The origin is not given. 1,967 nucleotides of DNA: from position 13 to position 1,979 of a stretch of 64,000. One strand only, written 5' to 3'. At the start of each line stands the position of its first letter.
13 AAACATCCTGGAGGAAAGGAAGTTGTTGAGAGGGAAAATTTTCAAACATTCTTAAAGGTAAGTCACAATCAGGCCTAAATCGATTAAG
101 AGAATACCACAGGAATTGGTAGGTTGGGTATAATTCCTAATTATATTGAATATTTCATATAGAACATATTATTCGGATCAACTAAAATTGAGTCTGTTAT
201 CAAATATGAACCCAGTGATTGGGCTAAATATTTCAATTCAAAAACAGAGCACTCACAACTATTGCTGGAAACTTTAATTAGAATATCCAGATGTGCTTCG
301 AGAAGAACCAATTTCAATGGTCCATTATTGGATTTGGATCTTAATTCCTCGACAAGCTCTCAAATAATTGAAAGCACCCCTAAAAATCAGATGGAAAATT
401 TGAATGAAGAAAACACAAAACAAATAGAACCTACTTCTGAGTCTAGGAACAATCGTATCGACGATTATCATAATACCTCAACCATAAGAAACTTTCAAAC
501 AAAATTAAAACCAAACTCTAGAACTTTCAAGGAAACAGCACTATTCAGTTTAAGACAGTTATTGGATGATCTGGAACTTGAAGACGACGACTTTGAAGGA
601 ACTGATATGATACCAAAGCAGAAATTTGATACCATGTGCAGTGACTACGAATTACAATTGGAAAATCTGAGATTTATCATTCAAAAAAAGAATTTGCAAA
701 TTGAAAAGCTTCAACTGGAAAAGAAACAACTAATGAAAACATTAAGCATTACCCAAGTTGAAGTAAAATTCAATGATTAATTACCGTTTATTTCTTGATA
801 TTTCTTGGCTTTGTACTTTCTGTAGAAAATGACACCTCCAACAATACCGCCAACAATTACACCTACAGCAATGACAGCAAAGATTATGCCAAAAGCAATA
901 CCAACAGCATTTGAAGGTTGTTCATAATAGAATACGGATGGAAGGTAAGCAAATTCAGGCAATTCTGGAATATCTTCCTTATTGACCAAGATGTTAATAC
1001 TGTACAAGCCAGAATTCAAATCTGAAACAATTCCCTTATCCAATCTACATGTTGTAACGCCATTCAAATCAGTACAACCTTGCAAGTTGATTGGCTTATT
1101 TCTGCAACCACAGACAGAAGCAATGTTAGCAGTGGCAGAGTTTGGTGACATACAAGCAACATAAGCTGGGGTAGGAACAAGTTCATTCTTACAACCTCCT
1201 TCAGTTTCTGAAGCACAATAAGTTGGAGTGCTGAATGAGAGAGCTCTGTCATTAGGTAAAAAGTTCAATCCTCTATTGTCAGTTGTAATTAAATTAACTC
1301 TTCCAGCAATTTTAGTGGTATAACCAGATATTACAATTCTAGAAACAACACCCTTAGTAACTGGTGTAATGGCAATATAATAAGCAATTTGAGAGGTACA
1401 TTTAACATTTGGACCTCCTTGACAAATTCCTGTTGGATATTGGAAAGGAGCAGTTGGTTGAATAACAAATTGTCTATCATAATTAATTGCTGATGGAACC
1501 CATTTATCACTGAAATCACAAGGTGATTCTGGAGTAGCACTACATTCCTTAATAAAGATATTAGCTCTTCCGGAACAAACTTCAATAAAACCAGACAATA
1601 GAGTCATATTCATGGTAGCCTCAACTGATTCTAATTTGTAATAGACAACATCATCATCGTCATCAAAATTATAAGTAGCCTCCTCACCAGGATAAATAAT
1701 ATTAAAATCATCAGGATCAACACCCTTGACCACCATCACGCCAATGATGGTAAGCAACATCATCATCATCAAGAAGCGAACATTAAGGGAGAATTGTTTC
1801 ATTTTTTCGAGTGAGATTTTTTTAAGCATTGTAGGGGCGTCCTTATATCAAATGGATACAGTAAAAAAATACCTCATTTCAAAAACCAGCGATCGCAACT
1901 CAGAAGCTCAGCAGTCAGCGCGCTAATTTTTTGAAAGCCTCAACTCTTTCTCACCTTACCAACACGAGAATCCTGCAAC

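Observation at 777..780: Convergent genes with overlapping or abutting stop codons, implying overlapping 3' UTRs throughout the window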

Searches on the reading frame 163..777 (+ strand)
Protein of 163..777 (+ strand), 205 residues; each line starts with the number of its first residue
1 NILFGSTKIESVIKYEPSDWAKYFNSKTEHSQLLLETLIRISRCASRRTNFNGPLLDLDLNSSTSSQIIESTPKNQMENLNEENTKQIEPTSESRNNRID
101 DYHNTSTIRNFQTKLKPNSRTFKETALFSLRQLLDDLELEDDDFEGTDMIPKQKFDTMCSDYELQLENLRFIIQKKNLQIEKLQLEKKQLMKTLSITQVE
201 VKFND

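Call 4: search_protein_families(library=pfam, proteins=[window:262-777:+])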
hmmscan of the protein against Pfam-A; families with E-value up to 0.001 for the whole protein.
window:262-777:+ (172 aa): 0 families

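Call 63: search_protein_representatives(protein=window:163-777:+)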
Query: 205 residues. Proteins with E-value up to 0.001 (for the whole library): 1; up to 1e-10: 1; up to 1e-30: 1. The best 1 are listed.
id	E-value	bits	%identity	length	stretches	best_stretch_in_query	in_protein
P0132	1.5e-78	279.2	97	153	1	58-205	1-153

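Call 66: find_encoding_contigs(protein=P0132, flank=5000, max_places=4)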
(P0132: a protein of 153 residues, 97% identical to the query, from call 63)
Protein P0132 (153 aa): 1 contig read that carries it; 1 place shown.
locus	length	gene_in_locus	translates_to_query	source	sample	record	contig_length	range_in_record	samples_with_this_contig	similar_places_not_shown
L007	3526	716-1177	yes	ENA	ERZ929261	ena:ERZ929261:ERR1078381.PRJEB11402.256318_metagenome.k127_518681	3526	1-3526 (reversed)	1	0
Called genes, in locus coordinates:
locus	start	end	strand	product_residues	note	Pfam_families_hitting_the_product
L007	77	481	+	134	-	PF00307:CH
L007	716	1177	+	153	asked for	-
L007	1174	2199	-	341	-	-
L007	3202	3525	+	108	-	?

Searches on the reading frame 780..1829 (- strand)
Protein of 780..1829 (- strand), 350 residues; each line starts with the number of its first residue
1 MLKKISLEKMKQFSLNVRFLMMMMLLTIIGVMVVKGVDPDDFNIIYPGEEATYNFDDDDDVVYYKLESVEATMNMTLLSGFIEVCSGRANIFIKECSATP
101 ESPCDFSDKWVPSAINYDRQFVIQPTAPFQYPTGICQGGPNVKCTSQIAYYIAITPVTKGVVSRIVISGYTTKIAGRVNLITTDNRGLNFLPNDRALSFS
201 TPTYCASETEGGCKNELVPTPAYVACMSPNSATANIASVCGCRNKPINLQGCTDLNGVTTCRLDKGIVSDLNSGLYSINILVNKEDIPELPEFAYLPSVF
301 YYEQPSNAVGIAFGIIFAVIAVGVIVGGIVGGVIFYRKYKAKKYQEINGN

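Call 4: search_protein_families(library=pfam, proteins=[window:780-1829:-])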
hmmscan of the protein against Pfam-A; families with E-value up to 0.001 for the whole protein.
window:780-1829:- (350 aa): 0 families

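Call 33: find_homologous_proteins(query=window:780-1829:-, max_evalue=0.00001)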
Query window:780-1829:- (350 aa): 2 proteins with E <= 0.00001 among 2110 candidates.
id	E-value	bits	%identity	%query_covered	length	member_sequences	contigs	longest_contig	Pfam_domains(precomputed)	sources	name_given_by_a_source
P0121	1.7e-228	776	100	97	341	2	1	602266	-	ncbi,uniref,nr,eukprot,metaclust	ncbi:predicted protein [Naegleria gruberi]|uniref:Predicted protein n=1 Tax=Naegleria gruberi TaxID=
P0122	5.5e-67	244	43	84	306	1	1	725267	-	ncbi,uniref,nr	ncbi:hypothetical protein C9374_000532 [Naegleria lovaniensis]|uniref:Uncharacterized protein n=1 Ta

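Call 36: find_encoding_contigs(protein=P0122, flank=10000, max_places=2)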
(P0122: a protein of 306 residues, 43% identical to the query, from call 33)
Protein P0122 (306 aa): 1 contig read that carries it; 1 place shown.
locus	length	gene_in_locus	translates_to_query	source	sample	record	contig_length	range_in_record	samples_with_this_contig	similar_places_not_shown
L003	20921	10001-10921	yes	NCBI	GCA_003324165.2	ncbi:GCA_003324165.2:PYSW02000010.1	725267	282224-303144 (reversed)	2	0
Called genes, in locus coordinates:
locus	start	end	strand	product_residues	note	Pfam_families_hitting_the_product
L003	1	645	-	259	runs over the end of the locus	PF08231:SYF2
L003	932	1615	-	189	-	-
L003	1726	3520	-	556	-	PF10165:Ric8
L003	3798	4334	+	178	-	PF12796:Ank_2 (weak)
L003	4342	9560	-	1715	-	PF04096:Nucleoporin2, PF12110:Nup96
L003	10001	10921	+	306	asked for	-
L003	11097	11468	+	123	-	PF01918:Alba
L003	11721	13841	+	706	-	-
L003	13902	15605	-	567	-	-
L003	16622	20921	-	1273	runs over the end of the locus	PF02415:Chlam_PMP (faint), PF00069:Pkinase, PF03109:ABC1 (faint), PF07714:PK_Tyr_Ser-Thr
